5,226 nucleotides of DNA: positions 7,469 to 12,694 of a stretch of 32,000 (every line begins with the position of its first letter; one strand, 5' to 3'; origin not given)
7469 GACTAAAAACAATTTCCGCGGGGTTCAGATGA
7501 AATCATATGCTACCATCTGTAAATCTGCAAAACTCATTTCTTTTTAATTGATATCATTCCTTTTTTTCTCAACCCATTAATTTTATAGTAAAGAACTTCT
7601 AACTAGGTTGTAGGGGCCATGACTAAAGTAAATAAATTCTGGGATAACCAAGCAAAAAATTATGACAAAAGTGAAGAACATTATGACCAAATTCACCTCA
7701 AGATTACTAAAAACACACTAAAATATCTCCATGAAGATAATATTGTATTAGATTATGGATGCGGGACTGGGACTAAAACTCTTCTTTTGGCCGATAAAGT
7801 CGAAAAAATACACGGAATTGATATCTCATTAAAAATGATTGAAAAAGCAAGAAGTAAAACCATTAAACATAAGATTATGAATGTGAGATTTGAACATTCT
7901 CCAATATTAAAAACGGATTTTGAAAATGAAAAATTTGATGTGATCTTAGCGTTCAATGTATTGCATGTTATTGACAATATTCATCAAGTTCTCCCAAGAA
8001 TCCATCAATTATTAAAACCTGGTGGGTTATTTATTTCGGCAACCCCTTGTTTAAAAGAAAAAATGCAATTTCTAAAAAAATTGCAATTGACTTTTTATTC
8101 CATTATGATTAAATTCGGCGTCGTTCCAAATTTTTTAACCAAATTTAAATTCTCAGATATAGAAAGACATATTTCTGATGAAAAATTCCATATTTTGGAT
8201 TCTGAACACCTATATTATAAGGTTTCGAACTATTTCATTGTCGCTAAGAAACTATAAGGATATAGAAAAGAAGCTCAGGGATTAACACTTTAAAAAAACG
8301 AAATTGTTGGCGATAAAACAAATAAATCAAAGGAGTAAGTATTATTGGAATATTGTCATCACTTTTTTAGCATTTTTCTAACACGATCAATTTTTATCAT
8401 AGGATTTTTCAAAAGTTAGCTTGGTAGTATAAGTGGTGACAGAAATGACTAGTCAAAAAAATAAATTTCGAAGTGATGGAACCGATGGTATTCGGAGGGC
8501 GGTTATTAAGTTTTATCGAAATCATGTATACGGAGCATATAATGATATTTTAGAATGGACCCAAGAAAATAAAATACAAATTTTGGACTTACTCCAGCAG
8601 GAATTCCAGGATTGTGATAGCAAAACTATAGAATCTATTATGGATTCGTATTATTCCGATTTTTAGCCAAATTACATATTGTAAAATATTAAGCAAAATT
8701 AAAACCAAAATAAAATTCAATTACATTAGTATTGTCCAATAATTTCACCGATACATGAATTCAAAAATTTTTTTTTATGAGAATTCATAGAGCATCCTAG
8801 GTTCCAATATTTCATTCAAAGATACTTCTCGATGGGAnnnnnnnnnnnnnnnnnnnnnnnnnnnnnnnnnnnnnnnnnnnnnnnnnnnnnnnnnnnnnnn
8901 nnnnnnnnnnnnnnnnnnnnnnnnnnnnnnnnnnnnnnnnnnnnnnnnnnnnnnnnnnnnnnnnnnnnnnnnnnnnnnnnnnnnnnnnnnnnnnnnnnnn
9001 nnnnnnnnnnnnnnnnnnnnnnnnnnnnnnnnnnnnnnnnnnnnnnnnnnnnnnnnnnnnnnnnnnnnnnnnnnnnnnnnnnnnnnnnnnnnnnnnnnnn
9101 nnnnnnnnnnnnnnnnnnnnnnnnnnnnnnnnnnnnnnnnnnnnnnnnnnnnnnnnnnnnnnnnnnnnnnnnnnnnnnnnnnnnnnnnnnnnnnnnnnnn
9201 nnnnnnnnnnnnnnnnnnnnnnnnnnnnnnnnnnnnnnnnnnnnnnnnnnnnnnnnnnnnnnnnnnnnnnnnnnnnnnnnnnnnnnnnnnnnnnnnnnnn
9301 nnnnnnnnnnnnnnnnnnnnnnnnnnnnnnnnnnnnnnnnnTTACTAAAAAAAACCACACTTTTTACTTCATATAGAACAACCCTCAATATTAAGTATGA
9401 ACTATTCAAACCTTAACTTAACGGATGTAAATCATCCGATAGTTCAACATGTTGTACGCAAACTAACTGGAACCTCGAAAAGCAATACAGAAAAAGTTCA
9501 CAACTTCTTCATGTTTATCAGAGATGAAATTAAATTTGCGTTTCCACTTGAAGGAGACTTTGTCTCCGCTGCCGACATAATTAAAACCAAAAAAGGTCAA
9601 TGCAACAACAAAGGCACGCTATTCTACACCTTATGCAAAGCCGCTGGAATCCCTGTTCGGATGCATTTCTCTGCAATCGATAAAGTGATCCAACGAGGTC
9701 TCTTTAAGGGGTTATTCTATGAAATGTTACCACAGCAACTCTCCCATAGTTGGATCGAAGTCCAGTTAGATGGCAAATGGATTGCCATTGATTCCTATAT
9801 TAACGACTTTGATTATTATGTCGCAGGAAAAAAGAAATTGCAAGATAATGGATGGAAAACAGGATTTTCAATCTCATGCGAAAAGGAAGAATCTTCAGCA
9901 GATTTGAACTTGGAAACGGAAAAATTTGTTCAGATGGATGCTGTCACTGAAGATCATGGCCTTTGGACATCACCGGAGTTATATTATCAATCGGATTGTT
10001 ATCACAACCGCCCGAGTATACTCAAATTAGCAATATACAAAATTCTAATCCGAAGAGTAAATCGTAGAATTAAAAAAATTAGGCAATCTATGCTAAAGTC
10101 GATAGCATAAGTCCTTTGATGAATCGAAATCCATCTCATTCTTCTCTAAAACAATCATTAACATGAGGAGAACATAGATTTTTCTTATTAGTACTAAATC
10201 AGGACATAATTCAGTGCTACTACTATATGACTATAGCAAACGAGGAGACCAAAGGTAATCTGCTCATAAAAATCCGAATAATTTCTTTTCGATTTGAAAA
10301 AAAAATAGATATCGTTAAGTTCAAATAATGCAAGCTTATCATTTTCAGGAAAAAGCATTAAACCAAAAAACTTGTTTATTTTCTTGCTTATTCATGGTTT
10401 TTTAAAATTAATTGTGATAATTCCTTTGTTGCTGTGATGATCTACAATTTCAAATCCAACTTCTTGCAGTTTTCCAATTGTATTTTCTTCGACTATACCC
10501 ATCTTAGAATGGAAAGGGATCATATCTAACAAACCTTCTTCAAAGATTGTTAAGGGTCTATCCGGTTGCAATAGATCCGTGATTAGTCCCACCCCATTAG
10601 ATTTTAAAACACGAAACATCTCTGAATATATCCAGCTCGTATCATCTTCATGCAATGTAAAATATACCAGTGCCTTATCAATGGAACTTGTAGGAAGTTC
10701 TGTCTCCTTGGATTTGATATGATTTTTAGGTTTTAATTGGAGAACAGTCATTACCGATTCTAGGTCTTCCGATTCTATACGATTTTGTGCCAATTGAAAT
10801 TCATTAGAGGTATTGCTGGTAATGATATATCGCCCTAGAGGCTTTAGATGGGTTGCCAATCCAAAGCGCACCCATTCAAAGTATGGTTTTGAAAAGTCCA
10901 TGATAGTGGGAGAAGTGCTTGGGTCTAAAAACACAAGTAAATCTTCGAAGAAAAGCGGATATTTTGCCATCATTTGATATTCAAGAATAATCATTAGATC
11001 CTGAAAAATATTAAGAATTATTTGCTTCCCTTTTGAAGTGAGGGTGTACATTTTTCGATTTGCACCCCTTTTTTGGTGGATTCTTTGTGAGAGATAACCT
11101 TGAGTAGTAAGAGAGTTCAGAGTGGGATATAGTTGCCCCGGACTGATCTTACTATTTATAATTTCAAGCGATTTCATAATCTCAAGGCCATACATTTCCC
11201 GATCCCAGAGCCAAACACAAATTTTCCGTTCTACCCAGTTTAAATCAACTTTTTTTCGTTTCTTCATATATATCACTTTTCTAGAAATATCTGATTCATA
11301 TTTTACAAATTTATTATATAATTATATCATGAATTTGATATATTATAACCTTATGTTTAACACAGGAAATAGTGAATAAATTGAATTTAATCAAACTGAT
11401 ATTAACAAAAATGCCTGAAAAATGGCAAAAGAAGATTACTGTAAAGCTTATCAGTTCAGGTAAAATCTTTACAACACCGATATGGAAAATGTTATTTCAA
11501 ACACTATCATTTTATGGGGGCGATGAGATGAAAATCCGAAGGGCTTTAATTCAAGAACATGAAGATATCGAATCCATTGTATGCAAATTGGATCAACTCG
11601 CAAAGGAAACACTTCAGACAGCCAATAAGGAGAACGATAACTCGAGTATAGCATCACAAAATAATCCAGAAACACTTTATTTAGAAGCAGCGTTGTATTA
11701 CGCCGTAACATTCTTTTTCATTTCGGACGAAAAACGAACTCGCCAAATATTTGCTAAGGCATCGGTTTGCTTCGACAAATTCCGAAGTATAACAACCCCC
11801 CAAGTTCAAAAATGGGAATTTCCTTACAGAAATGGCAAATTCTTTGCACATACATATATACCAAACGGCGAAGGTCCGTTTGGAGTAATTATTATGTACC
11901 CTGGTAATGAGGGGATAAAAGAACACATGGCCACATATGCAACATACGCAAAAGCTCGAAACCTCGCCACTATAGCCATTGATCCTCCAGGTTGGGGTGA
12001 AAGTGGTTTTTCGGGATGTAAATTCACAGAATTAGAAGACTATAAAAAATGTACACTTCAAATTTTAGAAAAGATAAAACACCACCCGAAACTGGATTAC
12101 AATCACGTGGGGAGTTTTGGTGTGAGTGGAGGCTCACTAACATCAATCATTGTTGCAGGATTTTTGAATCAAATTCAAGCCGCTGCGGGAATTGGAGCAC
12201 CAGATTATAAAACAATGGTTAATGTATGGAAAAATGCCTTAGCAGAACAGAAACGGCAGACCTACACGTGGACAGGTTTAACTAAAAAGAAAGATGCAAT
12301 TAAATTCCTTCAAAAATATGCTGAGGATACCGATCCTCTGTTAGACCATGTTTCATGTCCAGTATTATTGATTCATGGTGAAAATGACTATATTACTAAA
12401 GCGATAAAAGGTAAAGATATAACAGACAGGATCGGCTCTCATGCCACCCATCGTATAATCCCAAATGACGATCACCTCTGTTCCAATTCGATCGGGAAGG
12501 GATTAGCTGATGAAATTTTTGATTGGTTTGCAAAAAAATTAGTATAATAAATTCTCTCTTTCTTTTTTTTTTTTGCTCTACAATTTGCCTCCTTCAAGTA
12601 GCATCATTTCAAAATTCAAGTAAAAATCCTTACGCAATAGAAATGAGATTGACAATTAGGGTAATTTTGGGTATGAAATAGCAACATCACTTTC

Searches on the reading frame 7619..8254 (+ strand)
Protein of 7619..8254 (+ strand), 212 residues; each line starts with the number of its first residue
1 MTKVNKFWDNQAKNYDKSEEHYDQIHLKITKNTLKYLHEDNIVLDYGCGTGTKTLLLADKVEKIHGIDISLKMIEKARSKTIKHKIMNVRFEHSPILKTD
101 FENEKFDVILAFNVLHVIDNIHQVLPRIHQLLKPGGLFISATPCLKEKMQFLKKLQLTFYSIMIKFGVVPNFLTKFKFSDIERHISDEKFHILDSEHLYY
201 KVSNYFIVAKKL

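Call 37: search_protein_families(library=pfam, proteins=[window:7619-8254:+], max_evalue=0.001)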
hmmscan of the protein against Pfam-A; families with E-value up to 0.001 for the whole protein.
window:7619-8254:+ (212 aa): 16 families
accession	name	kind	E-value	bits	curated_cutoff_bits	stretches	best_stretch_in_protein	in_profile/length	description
PF13847.12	Methyltransf_31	-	1.9e-28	99.4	27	1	38-149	2-118/145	Methyltransferase domain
PF13649.12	Methyltransf_25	-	1.7e-23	83.5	27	1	43-136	1-97/97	Methyltransferase domain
PF08241.18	Methyltransf_11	-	2.4e-22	79.8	21.2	1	44-139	1-94/95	Methyltransferase domain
PF08242.18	Methyltransf_12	-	8.9e-21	74.9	30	1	44-138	1-98/98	Methyltransferase domain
PF13489.12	Methyltransf_23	-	3.3e-20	72.9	27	1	30-152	13-130/164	Methyltransferase domain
PF01209.24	Ubie_methyltran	-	3.2e-14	53.3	20.1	1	2-168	7-179/233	ubiE/COQ5 methyltransferase family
PF05219.18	DREV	-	4.4e-09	36.3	26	1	18-139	74-185/265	DREV methyltransferase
PF06325.19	PrmA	-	1.9e-08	34.6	22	1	36-152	158-269/296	Ribosomal protein L11 methyltransferase (PrmA)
PF01739.24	CheR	-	8e-08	32.4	27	0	82-147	112-181/195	CheR methyltransferase, SAM binding domain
PF05401.17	NodS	-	2.8e-07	31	24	1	39-141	43-145/201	Nodulation protein S (NodS)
PF05175.20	MTS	-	9.7e-07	29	23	1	37-112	27-105/170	Methyltransferase small domain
PF01135.25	PCMT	-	3.4e-05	24.2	20.3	1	32-154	67-183/210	Protein-L-isoaspartate(D-aspartate) O-methyltransferase (PCMT)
PF01728.25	FtsJ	-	0.00023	21.6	24.1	1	34-160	16-157/181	FtsJ-like methyltransferase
PF03848.20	TehB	-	0.00043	20.2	20.4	1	22-137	15-129/193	Tellurite resistance protein TehB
PF02390.23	Methyltransf_4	-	0.00048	20.1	24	0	41-107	3-74/173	Putative methyltransferase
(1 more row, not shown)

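Call 38: search_protein_families(library=padloc, proteins=[window:7619-8254:+], max_evalue=0.001)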
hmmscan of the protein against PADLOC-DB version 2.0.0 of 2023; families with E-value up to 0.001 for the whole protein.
window:7619-8254:+ (212 aa): 2 families
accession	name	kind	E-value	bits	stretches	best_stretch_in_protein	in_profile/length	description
PDLC04134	mad2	-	6.6e-24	82.6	1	17-150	267-408/492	mads_2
PDLC03354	MTase_II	-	0.00024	18.2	1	6-97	312-400/425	Type II methyltransferase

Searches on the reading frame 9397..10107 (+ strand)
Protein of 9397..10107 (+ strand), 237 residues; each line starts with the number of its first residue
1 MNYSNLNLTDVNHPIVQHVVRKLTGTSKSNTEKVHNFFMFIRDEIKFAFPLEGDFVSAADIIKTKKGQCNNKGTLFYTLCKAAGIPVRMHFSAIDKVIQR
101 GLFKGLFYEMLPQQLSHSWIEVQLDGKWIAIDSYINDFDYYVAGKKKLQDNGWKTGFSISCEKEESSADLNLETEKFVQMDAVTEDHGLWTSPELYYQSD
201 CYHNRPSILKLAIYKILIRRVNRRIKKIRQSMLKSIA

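Call 37: search_protein_families(library=pfam, proteins=[window:9397-10107:+], max_evalue=0.001)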
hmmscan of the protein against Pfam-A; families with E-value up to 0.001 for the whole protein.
window:9397-10107:+ (237 aa): 1 family
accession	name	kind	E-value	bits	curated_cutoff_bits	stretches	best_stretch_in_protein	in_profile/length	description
PF01841.26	Transglut_core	-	5.1e-15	56.1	23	1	18-132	2-107/108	Transglutaminase-like superfamily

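Call 38: search_protein_families(library=padloc, proteins=[window:9397-10107:+], max_evalue=0.001)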
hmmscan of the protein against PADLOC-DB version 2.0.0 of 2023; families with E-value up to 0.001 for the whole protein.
window:9397-10107:+ (237 aa): 0 families

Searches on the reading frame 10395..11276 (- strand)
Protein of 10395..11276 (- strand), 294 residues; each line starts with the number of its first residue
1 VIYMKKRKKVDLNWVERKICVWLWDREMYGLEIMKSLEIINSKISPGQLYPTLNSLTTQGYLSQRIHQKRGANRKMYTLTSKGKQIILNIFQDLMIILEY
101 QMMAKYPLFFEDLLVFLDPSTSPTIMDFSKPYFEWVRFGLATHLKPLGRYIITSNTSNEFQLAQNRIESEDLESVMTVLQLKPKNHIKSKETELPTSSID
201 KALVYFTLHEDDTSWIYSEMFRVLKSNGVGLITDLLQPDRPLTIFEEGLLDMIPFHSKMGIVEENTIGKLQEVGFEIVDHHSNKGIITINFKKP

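Call 37: search_protein_families(library=pfam, proteins=[window:10395-11276:-], max_evalue=0.001)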
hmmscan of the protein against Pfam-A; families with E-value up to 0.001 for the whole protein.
window:10395-11276:- (294 aa): 1 family
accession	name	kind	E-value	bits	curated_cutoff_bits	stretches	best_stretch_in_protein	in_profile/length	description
PF03551.20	PadR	-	1e-14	54.7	27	1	25-85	7-71/75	Transcriptional regulator PadR-like family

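Call 38: search_protein_families(library=padloc, proteins=[window:10395-11276:-], max_evalue=0.001)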
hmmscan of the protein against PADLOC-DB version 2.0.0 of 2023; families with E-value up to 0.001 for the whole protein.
window:10395-11276:- (294 aa): 0 families

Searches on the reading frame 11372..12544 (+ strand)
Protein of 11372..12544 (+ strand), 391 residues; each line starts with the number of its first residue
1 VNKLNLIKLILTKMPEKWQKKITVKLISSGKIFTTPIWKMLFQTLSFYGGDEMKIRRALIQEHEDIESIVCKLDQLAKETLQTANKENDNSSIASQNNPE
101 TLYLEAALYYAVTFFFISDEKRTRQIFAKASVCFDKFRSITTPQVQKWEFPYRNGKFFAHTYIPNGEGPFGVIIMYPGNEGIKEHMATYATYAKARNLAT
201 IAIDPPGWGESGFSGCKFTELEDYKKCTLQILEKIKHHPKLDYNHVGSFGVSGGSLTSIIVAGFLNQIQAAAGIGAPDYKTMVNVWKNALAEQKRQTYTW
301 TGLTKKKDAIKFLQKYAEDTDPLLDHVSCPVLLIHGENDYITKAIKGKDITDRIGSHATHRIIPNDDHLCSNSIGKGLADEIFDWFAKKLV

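Call 37: search_protein_families(library=pfam, proteins=[window:11372-12544:+], max_evalue=0.001)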
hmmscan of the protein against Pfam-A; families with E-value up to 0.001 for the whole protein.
window:11372-12544:+ (391 aa): 5 families
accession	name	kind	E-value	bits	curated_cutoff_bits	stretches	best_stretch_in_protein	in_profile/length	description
PF06500.17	FrsA-like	-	5.8e-11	42.2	22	1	99-284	121-306/414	Esterase FrsA-like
PF12146.15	Hydrolase_4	-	1.4e-07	31.5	27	0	313-366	176-230/239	Serine aminopeptidase, S33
PF08840.17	BAAT_C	-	1.4e-05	25.7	20.9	1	235-357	13-143/210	BAAT / Acyl-CoA thioester hydrolase C terminal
PF00326.27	Peptidase_S9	-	4.9e-05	23.4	22.6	1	232-390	52-210/213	Prolyl oligopeptidase family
PF00561.26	Abhydrolase_1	-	5.3e-05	23.4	25.8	0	197-291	27-117/245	alpha/beta hydrolase fold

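Call 38: search_protein_families(library=padloc, proteins=[window:11372-12544:+], max_evalue=0.001)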
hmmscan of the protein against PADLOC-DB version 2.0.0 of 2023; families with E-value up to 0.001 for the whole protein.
window:11372-12544:+ (391 aa): 0 families
